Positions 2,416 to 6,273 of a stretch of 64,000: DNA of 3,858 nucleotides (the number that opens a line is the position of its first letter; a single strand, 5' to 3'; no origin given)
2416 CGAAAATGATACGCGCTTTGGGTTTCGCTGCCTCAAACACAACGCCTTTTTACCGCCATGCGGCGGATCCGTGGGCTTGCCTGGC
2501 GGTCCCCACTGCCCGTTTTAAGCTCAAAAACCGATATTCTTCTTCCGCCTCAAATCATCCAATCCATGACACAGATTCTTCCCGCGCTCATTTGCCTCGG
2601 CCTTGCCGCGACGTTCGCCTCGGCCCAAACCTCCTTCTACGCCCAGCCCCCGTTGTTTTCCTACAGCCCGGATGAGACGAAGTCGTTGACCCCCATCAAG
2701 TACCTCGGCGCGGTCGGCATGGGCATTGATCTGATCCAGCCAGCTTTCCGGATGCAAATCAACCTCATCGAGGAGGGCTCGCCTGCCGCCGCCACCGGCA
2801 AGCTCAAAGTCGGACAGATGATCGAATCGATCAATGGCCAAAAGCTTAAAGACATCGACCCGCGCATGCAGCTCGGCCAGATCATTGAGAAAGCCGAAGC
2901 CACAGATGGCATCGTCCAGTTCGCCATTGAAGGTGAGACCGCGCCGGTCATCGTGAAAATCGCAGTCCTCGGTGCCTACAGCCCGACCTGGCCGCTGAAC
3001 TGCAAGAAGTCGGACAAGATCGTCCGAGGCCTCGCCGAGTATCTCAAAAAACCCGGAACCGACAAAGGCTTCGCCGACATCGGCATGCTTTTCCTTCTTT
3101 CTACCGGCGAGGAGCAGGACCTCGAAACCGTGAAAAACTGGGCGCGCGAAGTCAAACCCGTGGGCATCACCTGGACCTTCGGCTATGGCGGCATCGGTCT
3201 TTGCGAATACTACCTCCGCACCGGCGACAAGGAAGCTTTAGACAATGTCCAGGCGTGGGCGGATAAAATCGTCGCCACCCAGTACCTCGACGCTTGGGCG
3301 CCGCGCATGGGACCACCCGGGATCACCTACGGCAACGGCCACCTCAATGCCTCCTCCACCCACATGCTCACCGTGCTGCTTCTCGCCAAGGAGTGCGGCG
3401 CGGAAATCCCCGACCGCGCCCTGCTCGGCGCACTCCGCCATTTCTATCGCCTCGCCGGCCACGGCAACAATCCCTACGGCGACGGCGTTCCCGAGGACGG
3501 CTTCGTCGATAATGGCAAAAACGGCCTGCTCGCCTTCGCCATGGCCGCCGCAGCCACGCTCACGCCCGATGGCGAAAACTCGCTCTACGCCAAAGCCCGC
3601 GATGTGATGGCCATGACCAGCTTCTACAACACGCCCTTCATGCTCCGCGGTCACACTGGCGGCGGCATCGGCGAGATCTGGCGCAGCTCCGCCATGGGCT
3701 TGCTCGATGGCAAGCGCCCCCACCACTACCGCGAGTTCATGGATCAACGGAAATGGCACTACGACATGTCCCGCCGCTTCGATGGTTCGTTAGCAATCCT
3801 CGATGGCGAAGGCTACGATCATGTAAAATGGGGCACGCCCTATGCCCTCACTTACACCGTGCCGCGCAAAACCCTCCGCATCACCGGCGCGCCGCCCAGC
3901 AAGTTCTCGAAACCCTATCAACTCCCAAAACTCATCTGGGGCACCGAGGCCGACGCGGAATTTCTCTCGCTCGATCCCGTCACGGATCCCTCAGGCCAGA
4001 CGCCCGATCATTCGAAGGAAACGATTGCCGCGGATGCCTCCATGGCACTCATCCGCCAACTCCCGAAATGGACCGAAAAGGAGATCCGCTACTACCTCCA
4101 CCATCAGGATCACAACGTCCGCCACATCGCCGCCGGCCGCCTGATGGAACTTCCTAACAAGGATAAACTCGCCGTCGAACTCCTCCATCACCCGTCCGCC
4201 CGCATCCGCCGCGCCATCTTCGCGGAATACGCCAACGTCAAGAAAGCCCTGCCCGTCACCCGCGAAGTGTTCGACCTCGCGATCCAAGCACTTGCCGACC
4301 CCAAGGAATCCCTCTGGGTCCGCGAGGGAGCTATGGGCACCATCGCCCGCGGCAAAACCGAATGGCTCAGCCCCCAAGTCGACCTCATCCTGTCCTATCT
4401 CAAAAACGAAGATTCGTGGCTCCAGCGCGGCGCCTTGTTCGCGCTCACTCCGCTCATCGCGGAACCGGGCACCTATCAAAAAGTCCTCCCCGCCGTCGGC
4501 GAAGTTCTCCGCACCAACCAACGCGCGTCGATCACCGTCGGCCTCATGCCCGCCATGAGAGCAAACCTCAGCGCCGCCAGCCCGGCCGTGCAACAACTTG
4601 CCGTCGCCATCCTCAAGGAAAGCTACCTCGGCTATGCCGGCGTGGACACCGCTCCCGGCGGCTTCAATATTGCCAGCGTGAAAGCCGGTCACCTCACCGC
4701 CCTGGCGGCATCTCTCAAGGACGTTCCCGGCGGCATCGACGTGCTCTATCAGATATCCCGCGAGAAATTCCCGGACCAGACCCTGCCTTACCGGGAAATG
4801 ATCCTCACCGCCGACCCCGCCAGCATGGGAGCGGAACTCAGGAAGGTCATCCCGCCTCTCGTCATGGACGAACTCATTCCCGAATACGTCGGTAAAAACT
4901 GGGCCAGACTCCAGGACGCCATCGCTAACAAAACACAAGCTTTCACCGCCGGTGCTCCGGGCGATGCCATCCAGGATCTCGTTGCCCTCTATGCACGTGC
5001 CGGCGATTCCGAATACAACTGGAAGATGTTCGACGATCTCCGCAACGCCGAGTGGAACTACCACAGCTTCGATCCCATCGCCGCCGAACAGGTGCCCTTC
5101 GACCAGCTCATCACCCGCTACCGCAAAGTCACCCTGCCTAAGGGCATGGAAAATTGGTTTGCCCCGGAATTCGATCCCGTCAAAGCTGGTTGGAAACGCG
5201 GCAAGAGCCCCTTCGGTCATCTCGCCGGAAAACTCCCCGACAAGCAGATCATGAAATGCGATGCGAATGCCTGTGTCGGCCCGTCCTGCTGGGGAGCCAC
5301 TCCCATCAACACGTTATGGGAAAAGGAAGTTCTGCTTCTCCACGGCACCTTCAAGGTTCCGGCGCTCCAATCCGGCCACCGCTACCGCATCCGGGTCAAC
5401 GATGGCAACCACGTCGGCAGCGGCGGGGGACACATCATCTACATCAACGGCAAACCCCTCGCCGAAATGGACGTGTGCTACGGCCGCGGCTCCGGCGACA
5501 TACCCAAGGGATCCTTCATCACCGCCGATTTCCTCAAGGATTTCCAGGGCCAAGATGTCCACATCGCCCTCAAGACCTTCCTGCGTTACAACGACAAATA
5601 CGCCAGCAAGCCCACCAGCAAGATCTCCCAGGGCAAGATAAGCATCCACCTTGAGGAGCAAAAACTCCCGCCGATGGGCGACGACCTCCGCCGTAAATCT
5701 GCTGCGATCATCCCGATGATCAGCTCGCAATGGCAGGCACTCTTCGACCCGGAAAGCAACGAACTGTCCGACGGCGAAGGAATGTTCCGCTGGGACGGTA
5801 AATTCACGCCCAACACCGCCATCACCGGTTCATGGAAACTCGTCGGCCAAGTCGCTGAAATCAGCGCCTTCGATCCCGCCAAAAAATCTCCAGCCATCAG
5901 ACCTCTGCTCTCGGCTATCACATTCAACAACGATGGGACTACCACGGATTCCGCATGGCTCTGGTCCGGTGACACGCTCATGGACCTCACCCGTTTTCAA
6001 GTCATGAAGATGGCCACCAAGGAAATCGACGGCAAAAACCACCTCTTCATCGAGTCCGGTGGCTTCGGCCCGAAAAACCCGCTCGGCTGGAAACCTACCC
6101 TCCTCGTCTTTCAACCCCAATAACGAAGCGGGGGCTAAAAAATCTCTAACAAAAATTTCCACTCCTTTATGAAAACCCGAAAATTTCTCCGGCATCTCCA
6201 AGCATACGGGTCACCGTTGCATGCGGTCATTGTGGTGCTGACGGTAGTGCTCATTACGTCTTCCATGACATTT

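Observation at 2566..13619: Three divergent paralogues of an uncharacterised secreted PDZ / alpha-alpha-toroid-like / HEAT-repeat protein, interleaved with a SASA O-acetylesterase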

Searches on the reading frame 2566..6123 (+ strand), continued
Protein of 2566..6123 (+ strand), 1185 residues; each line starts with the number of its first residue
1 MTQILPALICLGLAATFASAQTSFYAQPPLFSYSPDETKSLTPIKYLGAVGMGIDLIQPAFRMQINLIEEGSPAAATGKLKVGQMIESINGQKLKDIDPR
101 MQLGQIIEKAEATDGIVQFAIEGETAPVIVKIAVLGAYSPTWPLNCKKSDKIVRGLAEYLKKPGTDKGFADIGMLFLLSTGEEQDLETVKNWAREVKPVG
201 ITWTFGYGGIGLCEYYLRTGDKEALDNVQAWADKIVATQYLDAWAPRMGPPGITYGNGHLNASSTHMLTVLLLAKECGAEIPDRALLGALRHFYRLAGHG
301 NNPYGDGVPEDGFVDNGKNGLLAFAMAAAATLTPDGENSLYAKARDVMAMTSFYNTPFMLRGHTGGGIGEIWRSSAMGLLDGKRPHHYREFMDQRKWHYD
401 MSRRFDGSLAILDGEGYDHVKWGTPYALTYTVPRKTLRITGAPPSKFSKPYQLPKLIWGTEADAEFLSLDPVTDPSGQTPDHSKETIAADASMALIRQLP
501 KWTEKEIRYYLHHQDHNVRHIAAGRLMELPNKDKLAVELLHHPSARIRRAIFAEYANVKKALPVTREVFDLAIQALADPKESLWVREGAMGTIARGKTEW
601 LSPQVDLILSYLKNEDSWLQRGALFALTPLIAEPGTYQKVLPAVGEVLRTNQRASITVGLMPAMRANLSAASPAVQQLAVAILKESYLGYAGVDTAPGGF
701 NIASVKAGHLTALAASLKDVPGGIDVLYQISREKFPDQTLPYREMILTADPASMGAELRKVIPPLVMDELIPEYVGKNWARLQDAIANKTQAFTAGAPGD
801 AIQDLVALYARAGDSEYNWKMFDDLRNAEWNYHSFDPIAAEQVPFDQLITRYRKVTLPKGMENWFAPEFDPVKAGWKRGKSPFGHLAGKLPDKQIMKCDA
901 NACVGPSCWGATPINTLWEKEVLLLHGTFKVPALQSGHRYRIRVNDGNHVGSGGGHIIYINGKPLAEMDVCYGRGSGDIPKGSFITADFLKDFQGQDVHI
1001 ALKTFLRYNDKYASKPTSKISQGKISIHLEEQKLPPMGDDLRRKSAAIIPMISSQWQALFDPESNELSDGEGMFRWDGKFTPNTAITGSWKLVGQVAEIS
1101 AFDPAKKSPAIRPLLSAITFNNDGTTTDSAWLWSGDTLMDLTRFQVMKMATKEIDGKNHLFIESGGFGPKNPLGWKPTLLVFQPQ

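Call 86: find_encoding_contigs(protein=P0122, flank=10000, max_places=1)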
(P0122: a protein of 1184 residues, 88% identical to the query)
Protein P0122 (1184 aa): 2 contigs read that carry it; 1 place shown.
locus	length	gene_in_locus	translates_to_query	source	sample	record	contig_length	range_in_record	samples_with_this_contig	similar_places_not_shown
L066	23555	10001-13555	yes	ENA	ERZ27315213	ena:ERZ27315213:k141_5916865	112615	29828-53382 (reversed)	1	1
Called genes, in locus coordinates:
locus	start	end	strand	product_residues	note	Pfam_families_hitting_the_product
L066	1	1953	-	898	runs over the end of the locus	-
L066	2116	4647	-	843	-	PF03629:SASA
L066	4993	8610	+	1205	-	PF12951:PATR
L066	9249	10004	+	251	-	-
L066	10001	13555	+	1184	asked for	PF19805:DUF6288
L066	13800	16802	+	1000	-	PF00595:PDZ (faint), PF17820:PDZ_6 (faint), PF19805:DUF6288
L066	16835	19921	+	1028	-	PF19805:DUF6288, PF13646:HEAT_2 (faint), PF02985:HEAT (faint)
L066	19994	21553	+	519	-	PF03629:SASA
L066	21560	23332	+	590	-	PF03629:SASA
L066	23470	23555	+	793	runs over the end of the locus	-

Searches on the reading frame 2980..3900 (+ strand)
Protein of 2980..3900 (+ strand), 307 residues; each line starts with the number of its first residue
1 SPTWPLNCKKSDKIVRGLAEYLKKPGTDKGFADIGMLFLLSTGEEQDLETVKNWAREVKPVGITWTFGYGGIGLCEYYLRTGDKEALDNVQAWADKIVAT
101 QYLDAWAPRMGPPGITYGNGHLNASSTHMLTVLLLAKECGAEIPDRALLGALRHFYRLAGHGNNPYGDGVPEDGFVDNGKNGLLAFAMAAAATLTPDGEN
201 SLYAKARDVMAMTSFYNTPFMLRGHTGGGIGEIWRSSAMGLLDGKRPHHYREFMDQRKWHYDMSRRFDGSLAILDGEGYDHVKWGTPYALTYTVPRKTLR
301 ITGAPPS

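Call 32: search_protein_families(library=pfam, proteins=[window:2980-3900:+], max_evalue=10)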
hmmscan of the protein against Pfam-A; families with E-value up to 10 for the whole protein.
window:2980-3900:+ (307 aa): 3 families
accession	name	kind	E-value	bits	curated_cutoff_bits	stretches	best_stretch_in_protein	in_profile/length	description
PF19805.5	DUF6288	-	7.2e-86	289.3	26.3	1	1-304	83-402/402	Family of unknown function (DUF6288)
PF07470.19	Glyco_hydro_88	-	0.062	12.7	26.6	1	51-100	24-64/352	Glycosyl Hydrolase Family 88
PF13170.11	DUF4003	-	0.28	11.1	28.1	1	7-58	194-244/296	Protein of unknown function (DUF4003)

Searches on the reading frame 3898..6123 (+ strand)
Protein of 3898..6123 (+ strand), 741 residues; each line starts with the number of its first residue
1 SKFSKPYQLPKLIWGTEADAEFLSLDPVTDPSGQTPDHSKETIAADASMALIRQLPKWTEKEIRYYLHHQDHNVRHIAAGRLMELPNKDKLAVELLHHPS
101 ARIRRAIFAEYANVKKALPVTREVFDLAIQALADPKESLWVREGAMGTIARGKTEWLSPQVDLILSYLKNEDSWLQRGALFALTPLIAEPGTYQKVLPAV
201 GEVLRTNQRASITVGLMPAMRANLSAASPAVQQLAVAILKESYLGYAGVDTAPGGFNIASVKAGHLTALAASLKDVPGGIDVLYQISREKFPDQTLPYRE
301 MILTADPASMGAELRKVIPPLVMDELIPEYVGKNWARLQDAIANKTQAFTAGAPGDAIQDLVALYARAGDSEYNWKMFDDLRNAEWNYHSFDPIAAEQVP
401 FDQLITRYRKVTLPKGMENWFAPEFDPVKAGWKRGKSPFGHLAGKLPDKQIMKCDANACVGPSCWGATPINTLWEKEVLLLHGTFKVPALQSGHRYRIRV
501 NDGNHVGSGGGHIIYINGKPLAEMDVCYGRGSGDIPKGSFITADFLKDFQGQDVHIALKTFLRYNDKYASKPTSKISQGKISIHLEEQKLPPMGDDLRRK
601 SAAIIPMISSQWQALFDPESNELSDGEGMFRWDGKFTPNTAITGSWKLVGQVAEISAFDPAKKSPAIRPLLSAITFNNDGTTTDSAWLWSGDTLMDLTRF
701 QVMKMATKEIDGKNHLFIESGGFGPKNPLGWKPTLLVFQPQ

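Call 34: search_protein_families(library=pfam, proteins=[window:3898-6123:+], max_evalue=1)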
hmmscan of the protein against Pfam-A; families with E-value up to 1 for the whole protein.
window:3898-6123:+ (741 aa): 1 family
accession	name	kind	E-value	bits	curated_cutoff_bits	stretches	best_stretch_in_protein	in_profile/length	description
PF13646.12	HEAT_2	-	0.00041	21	27.7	0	49-107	22-82/88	HEAT repeats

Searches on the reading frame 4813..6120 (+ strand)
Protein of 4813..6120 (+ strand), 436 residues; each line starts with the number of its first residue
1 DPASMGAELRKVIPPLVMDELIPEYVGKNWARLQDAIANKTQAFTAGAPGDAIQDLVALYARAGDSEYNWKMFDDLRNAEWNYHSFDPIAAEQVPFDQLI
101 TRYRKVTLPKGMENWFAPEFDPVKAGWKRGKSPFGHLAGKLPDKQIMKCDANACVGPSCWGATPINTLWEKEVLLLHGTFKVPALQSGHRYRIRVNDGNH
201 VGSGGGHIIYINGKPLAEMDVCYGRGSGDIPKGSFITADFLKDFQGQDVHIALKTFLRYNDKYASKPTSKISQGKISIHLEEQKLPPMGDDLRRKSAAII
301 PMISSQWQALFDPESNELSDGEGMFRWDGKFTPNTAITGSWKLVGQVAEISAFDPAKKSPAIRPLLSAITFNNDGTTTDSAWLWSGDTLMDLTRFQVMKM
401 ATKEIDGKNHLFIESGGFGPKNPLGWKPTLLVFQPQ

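Call 93: search_solved_structures(query=window:4813-6120:+, max_evalue=1)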
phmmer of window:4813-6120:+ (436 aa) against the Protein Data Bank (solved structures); distinct sequences matched with E-value up to 1: 2.
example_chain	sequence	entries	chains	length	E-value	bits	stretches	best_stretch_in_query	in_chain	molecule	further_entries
7eh9_A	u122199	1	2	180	0.45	12.5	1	226-377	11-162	Basal-body rod modification protein FlgD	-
2fxa_A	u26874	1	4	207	0.92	11.5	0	116-152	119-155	Protease production regulatory protein hpr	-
